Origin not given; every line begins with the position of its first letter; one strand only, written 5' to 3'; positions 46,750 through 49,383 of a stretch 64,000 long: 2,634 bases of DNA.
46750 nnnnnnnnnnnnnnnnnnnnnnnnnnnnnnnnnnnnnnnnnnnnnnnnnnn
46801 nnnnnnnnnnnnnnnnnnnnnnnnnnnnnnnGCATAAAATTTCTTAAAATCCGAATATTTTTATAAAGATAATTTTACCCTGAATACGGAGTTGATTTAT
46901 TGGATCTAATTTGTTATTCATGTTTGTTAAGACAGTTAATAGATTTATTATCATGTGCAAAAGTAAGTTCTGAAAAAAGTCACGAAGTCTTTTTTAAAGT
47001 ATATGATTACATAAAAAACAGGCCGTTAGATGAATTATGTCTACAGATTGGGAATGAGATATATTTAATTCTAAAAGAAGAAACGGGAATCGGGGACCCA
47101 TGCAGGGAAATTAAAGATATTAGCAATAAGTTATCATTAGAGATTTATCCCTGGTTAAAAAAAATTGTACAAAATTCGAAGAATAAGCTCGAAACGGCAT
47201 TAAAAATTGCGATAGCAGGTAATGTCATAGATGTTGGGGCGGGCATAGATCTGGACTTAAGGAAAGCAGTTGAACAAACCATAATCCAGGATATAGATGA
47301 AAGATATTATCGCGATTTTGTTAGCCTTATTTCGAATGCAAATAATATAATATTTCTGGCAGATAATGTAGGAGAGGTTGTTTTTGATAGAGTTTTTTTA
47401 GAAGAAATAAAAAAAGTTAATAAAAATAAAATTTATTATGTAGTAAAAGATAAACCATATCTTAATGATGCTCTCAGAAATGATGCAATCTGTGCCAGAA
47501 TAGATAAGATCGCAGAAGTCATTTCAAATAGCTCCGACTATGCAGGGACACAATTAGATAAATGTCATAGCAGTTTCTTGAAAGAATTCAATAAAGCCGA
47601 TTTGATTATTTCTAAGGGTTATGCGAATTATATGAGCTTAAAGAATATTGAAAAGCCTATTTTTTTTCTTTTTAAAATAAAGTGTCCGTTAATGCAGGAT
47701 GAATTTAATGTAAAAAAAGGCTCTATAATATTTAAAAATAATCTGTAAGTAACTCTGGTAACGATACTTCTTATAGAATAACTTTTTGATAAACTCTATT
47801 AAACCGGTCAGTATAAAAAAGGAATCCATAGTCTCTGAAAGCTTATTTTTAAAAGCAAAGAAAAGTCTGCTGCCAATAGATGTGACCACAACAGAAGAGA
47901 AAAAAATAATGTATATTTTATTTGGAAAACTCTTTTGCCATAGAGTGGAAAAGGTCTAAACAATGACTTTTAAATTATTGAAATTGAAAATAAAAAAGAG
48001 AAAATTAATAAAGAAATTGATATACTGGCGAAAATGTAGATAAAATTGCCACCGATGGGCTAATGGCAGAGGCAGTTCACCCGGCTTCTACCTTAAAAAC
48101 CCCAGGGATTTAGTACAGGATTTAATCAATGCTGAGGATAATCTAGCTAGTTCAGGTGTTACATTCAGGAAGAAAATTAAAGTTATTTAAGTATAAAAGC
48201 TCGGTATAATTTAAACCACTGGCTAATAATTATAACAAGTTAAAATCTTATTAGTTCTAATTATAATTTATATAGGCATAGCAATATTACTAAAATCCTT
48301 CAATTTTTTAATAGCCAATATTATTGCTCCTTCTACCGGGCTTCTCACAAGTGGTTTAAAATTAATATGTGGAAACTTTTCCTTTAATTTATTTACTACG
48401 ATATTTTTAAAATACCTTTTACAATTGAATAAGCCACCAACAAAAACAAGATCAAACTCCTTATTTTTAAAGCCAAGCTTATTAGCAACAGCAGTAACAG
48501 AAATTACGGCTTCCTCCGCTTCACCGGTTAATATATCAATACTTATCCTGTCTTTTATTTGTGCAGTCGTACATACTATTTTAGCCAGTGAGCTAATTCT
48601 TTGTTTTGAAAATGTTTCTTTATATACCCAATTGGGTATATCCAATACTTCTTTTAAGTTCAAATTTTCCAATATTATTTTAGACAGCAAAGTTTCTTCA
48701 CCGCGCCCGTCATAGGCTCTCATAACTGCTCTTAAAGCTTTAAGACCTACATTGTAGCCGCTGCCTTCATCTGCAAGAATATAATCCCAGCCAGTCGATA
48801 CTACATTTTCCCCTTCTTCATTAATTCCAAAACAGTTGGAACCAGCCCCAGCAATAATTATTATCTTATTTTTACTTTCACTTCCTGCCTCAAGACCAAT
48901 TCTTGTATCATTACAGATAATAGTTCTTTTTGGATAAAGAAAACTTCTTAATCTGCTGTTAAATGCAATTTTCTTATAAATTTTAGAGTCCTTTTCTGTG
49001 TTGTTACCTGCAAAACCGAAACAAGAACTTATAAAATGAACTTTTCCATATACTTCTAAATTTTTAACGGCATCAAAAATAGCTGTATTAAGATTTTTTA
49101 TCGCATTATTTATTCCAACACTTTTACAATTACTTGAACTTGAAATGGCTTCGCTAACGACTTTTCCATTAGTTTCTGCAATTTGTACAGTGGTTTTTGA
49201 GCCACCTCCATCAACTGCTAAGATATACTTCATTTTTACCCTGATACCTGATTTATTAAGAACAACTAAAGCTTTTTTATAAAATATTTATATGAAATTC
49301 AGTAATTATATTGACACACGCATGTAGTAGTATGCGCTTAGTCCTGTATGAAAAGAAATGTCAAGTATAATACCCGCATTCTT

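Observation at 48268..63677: Gfo/Idh/MocA + xylose-isomerase-like TIM-barrel pairs with LacI and a CUT1 importer: candidate oxidative (3-keto) glycoside-cleavage locus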

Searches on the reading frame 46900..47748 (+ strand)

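Call 5: search_protein_families(library=pfam, proteins=[window:46900-47748:+])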
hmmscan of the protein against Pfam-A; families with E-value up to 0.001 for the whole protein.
window:46900-47748:+ (282 aa): 1 family
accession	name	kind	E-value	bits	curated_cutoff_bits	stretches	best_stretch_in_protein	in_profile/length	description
PF01937.24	ARMT1-like_dom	-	3.6e-53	181.2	25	1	5-275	5-309/311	Damage-control phosphatase ARMT1-like domain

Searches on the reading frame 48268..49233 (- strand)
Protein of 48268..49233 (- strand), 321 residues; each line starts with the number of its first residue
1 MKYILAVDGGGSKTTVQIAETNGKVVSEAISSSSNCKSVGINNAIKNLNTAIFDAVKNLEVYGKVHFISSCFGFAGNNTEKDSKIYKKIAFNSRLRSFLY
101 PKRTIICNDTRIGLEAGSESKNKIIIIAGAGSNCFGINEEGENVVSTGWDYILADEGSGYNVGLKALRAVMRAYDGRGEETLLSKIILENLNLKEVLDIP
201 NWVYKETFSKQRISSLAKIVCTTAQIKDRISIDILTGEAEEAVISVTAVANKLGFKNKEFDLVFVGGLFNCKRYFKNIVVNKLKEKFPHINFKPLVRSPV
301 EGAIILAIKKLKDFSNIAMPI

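Call 4: search_protein_families(library=pfam, proteins=[window:48268-49233:-])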
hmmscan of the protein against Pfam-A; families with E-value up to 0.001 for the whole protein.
window:48268-49233:- (321 aa): 1 family
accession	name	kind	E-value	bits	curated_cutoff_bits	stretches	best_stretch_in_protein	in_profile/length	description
PF01869.26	BcrAD_BadFG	-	1.8e-39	136.3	31.5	1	7-304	3-265/271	BadF/BadG/BcrA/BcrD ATPase family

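Call 6: search_protein_families(library=ncbifam, max_evalue=0.00001, proteins=[window:48268-49233:-])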
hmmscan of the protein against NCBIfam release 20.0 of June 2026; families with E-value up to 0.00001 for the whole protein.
window:48268-49233:- (321 aa): 1 family
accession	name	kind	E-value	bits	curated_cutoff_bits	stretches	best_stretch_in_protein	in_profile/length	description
NF046058.1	NagK_SO3507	equivalog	1.8e-26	93.3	370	1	4-286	11-278/295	N-acetylglucosamine kinase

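Call 69: search_solved_structures(query=window:48268-49233:-, max_evalue=0.00001)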
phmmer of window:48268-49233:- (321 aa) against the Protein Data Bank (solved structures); distinct sequences matched with E-value up to 0.00001: 5.
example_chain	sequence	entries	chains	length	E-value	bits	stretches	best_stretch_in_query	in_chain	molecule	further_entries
8zo3_A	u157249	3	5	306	3.5e-47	164.4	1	1-307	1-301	N-acetylmuramic acid/N-acetylglucosamine kinase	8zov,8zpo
2e2n_A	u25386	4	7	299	1.8e-27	99.8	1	2-311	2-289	HEXOKINASE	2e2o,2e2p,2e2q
2ch6_A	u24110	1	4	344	1.5e-13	54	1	6-232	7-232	N-ACETYL-D-GLUCOSAMINE KINASE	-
2ch5_A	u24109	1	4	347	1.5e-13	54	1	6-232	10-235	NAGK PROTEIN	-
1zc6_A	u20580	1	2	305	4.6e-06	29.4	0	2-226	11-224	probable N-acetylglucosamine kinase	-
